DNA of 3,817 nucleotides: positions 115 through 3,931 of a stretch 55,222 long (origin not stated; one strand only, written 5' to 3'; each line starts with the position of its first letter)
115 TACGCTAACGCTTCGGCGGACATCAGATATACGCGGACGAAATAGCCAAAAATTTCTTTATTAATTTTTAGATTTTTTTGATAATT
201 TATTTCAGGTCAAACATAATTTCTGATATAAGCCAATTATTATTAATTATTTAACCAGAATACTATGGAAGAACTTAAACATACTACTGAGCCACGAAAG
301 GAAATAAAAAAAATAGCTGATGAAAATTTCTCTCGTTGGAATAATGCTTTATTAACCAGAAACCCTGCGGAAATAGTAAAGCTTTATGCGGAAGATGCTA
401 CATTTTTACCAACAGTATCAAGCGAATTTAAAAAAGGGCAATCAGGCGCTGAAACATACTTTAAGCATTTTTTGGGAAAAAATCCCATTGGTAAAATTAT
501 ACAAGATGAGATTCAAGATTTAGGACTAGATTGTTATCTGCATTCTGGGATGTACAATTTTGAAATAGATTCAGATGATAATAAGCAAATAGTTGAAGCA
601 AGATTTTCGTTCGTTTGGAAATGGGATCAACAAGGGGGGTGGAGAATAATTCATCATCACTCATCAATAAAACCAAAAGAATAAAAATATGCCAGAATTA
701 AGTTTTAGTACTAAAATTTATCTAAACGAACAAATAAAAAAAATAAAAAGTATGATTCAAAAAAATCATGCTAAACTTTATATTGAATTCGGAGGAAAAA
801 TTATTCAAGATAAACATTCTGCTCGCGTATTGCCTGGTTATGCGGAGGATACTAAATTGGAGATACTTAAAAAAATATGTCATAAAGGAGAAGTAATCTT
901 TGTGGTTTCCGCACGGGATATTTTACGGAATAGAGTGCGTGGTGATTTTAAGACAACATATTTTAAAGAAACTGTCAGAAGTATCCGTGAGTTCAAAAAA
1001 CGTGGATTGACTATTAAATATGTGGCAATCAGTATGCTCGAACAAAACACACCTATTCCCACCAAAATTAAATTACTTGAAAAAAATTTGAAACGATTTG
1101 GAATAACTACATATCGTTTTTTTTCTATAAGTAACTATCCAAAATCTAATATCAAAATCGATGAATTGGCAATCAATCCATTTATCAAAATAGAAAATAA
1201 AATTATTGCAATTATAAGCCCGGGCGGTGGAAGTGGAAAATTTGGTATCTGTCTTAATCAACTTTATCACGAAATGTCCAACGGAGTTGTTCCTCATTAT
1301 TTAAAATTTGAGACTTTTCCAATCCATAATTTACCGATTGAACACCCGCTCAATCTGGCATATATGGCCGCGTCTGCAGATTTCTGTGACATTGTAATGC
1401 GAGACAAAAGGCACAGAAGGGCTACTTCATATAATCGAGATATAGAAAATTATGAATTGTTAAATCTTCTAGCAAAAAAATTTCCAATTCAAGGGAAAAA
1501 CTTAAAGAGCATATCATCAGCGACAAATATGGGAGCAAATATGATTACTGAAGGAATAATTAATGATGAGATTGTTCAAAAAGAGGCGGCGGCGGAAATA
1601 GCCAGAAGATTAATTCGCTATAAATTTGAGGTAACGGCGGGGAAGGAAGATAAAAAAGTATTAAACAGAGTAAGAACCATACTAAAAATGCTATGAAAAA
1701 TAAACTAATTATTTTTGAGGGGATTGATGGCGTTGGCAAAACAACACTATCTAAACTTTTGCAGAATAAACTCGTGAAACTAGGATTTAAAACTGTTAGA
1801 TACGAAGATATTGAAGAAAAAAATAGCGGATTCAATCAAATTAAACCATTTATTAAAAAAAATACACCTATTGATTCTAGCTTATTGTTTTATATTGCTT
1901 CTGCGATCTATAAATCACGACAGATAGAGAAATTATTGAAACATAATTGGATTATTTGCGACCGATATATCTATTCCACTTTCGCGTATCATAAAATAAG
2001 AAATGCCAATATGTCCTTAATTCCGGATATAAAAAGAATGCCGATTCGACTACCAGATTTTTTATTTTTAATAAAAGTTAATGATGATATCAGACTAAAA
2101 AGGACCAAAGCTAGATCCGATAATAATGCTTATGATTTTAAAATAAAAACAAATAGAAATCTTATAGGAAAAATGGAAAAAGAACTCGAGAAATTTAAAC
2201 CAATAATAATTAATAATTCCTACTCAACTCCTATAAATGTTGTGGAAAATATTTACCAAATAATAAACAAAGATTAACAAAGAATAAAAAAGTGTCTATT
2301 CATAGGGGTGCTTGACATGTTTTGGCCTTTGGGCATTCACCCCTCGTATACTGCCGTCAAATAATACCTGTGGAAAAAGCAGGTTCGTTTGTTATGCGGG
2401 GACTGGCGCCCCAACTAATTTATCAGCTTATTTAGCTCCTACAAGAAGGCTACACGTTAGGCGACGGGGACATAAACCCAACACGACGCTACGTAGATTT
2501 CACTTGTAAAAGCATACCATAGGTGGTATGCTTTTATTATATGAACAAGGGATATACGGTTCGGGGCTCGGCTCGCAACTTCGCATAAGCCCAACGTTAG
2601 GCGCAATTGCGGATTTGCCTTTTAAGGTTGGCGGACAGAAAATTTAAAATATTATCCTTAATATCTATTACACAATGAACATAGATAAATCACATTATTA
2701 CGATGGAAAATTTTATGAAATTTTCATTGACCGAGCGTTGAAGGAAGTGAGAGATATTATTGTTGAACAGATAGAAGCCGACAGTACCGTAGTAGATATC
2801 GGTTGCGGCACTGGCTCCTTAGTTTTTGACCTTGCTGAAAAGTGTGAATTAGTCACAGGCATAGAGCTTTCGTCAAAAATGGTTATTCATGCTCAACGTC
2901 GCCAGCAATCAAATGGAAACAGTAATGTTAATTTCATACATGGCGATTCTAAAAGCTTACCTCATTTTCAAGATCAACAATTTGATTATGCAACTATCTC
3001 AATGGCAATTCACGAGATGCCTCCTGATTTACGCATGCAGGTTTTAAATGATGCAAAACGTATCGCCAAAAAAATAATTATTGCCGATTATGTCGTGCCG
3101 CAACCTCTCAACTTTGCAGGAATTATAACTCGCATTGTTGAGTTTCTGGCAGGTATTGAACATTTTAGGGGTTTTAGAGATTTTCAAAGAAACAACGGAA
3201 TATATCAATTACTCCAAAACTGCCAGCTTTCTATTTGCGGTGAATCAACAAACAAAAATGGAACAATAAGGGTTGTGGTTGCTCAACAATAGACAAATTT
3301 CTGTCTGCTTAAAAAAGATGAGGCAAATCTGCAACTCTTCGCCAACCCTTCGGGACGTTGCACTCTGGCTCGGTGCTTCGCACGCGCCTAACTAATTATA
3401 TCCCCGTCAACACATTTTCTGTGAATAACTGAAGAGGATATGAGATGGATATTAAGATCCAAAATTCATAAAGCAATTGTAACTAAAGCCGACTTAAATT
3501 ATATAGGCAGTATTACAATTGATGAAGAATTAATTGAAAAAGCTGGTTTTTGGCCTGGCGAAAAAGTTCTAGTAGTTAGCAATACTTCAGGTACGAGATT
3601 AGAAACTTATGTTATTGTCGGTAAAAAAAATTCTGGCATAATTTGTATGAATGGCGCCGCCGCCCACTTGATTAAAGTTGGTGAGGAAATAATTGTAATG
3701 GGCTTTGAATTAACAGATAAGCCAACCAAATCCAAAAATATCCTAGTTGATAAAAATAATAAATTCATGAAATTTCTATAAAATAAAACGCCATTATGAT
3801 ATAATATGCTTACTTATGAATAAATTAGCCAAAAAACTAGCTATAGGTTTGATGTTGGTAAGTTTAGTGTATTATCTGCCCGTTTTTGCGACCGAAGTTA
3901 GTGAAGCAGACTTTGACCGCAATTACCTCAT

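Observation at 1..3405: Cassette-like hotspot: three copies of a GC-rich mosaic element plus an 85-nt direct repeat bracket two accessory gene modules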

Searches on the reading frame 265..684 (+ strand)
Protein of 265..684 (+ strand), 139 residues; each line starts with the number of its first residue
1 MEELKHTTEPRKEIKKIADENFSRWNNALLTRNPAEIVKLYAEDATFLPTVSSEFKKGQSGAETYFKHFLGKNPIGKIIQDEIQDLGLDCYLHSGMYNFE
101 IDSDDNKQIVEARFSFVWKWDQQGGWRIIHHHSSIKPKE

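Call 8: find_encoding_contigs(protein=window:265-684:+, flank=10000, max_places=10)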
Protein window:265-684:+ (139 aa): 6 contigs read that carry it; 5 places shown.
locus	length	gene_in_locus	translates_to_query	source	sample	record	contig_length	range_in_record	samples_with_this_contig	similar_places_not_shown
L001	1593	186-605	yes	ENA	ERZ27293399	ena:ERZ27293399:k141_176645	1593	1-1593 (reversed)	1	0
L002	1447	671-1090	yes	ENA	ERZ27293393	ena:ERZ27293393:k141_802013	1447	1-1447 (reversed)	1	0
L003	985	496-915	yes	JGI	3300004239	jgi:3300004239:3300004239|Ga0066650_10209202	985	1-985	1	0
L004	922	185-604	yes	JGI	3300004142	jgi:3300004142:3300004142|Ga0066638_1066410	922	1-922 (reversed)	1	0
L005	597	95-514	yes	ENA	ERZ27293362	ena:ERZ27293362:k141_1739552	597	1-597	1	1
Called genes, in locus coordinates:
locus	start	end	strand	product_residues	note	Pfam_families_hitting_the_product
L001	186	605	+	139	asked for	PF08332:CaMKII_AD, PF14534:DUF4440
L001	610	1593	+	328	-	?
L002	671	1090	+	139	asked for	PF08332:CaMKII_AD, PF14534:DUF4440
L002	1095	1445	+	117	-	?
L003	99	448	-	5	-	-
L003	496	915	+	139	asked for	PF08332:CaMKII_AD, PF14534:DUF4440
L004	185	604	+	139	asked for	PF08332:CaMKII_AD, PF14534:DUF4440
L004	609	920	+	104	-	?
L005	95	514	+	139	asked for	PF08332:CaMKII_AD, PF14534:DUF4440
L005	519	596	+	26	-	?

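Call 35: search_protein_families(library=ncbifam, proteins=[window:265-684:+], max_evalue=0.001)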
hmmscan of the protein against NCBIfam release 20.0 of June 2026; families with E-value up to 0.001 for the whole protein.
window:265-684:+ (139 aa): 1 family
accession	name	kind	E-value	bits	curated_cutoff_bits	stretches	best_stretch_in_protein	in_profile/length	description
TIGR02246.1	TIGR02246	subfamily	7.4e-10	38.9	33.95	1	22-137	10-127/128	SgcJ/EcaC family oxidoreductase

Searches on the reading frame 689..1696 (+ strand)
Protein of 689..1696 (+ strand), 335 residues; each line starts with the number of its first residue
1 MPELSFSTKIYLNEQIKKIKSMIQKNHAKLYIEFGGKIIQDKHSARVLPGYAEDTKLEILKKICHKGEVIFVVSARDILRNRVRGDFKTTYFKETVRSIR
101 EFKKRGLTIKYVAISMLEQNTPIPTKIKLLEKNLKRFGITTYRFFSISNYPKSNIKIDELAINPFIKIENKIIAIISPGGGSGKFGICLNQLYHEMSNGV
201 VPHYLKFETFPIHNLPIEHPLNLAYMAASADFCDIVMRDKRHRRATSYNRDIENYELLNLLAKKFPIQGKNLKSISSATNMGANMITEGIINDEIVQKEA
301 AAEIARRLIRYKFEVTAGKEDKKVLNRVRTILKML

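Call 35: search_protein_families(library=ncbifam, proteins=[window:689-1696:+], max_evalue=0.001)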
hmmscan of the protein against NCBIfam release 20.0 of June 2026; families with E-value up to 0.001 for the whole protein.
window:689-1696:+ (335 aa): 1 family
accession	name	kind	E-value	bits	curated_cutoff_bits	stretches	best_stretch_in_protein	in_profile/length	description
NF010184.0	PRK13663.1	equivalog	7.5e-89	298.6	631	1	3-333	3-333/494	hypothetical protein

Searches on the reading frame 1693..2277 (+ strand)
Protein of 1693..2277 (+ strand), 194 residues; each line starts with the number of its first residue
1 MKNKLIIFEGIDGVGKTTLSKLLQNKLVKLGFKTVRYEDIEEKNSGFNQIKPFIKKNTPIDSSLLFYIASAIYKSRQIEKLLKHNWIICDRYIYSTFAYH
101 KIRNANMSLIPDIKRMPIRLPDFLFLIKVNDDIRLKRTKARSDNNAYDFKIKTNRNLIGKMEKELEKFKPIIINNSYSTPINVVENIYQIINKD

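Call 35: search_protein_families(library=ncbifam, proteins=[window:1693-2277:+], max_evalue=0.001)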
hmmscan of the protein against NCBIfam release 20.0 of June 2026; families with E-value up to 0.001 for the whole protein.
window:1693-2277:+ (194 aa): 4 families
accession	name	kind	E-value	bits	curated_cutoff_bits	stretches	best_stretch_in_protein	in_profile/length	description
TIGR00041.1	DTMP_kinase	equivalog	1.8e-25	89.8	83.25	1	2-162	3-175/196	dTMP kinase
NF005923.0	PRK07933.1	equivalog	8.2e-08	31.9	193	1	5-145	2-157/213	dTMP kinase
NF005250.0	PRK06761.1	equivalog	9.5e-07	28.1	270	1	1-34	1-34/282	hypothetical protein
NF003012.0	PRK03839.1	equivalog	0.00084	19.3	152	0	6-44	3-38/180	putative kinase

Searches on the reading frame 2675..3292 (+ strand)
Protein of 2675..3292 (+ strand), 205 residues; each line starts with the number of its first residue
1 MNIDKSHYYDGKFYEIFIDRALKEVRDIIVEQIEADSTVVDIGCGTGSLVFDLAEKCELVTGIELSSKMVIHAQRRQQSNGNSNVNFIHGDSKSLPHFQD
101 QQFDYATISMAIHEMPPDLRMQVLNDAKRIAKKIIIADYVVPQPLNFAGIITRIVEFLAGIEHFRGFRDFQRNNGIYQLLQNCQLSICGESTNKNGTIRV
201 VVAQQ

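Call 9: find_encoding_contigs(protein=window:2675-3292:+, flank=10000, max_places=10)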
Protein window:2675-3292:+ (205 aa): 1 contig read that carries it; 1 place shown.
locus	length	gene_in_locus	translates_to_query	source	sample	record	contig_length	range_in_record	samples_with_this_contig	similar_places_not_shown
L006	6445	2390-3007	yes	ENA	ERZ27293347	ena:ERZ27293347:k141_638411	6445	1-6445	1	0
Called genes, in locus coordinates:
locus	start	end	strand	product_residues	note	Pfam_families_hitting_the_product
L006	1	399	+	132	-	?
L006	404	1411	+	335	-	PF08903:DUF1846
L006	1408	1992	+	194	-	PF13238:AAA_18 (weak), PF02223:Thymidylate_kin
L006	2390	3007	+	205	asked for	PF13679:Methyltransf_32 (weak), PF01209:Ubie_methyltran, PF13489:Methyltransf_23 (weak), PF07021:MetW, PF13847:Methyltransf_31, PF13649:Methyltransf_25, PF08241:Methyltransf_11, PF08242:Methyltransf_12, +3 more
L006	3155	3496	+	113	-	PF02261:Asp_decarbox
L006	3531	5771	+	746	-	PF00768:Peptidase_S11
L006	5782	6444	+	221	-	?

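Call 35: search_protein_families(library=ncbifam, proteins=[window:2675-3292:+], max_evalue=0.001)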
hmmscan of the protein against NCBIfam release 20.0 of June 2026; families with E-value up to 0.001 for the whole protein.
window:2675-3292:+ (205 aa): 56 families (the best 25 are shown)
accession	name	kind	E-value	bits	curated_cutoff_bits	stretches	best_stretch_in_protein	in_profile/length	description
NF043040.1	corrin_prot_MT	hypoth_equivalog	8.5e-26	90.7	180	1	21-204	26-215/216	corrinoid protein-associated methyltransferase CpaM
TIGR01934.1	MenG_MenH_UbiE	subfamily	2.9e-16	59.5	158.35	1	31-133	33-135/223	ubiquinone/menaquinone biosynthesis methyltransferase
TIGR02081.1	metW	equivalog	2.3e-15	56.6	189.5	1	27-137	5-108/194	methionine biosynthesis protein MetW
NF001244.0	PRK00216.1-5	equivalog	4.7e-14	52.2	216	1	34-132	47-146/236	bifunctional demethylmenaquinone methyltransferase/2-methoxy-6-polyprenyl-1,4-benzoquinol methylase UbiE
TIGR02752.1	MenG_heptapren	equivalog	2.2e-13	50.3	419.85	1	32-132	42-142/231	demethylmenaquinone methyltransferase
NF001243.0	PRK00216.1-4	equivalog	2.2e-13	50.1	235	1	32-133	44-145/237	demethylmenaquinone methyltransferase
TIGR02021.1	BchM-ChlM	equivalog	1.3e-11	44.3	158.9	1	29-120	44-137/218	magnesium protoporphyrin IX methyltransferase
NF041537.1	ArsM_AhpD_UU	exception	1.4e-11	43.8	510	1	31-146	72-190/345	arsenite methyltransferase/AhpD domain selenoprotein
TIGR01983.1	UbiG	equivalog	1.2e-10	41.1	102.95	1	19-126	34-139/228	bifunctional 2-polyprenyl-6-hydroxyphenol methylase/3-demethylubiquinol 3-O-methyltransferase UbiG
NF008823.0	PRK11873.1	subfamily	1.9e-10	40.7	263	1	32-145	74-190/272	arsenite methyltransferase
NF038261.1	rhodoquin_RquA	equivalog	3.4e-10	40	175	1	23-155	37-172/218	rhodoquinone biosynthesis methyltransferase RquA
NF045882.1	PLipidMtase_Leg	equivalog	1.3e-09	38.2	390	1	7-185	15-185/207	phospholipid N-methyltransferase PmtA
NF047649.1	MTase_UXPK_star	exception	2.1e-09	36.8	460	1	32-141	74-186/283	methyltransferase/UXPK-star double selenoprotein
TIGR00479.1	rumA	equivalog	2.2e-09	36.7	183.55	1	32-101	290-360/432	23S rRNA (uracil(1939)-C(5))-methyltransferase RlmD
NF041536.1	ArsM_DUF2284_UU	exception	2.7e-09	35.9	575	1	31-144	72-188/459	arsenite methyltransferase/DUF2284 domain selenoprotein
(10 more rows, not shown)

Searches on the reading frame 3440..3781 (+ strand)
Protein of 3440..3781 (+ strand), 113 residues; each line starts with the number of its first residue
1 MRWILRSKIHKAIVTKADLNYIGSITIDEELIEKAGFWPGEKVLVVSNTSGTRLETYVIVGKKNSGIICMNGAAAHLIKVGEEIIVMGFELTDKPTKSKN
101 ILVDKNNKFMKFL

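Call 100: find_encoding_contigs(protein=window:3440-3781:+, flank=10000, max_places=10)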
Protein window:3440-3781:+ (113 aa): 4 contigs read that carry it; 4 places shown.
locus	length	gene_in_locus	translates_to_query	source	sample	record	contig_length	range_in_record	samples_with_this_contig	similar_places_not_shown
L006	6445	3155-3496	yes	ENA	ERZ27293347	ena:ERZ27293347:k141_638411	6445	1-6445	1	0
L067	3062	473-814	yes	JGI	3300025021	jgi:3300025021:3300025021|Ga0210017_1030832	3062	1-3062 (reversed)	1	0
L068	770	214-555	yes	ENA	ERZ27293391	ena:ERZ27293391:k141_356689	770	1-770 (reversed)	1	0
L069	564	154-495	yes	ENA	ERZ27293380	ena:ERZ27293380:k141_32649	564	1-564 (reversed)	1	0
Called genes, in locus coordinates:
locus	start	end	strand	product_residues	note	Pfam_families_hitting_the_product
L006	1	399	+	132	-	?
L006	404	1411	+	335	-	PF08903:DUF1846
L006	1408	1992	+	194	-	PF13238:AAA_18 (weak), PF02223:Thymidylate_kin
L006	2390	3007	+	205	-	PF13679:Methyltransf_32 (weak), PF01209:Ubie_methyltran, PF13489:Methyltransf_23 (weak), PF07021:MetW, PF13847:Methyltransf_31, PF13649:Methyltransf_25, PF08241:Methyltransf_11, PF08242:Methyltransf_12, +3 more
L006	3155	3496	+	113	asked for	PF02261:Asp_decarbox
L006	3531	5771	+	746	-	PF00768:Peptidase_S11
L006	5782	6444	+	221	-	?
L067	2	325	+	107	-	?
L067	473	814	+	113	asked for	PF02261:Asp_decarbox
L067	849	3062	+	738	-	?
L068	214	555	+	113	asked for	PF02261:Asp_decarbox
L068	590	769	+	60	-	?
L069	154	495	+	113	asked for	PF02261:Asp_decarbox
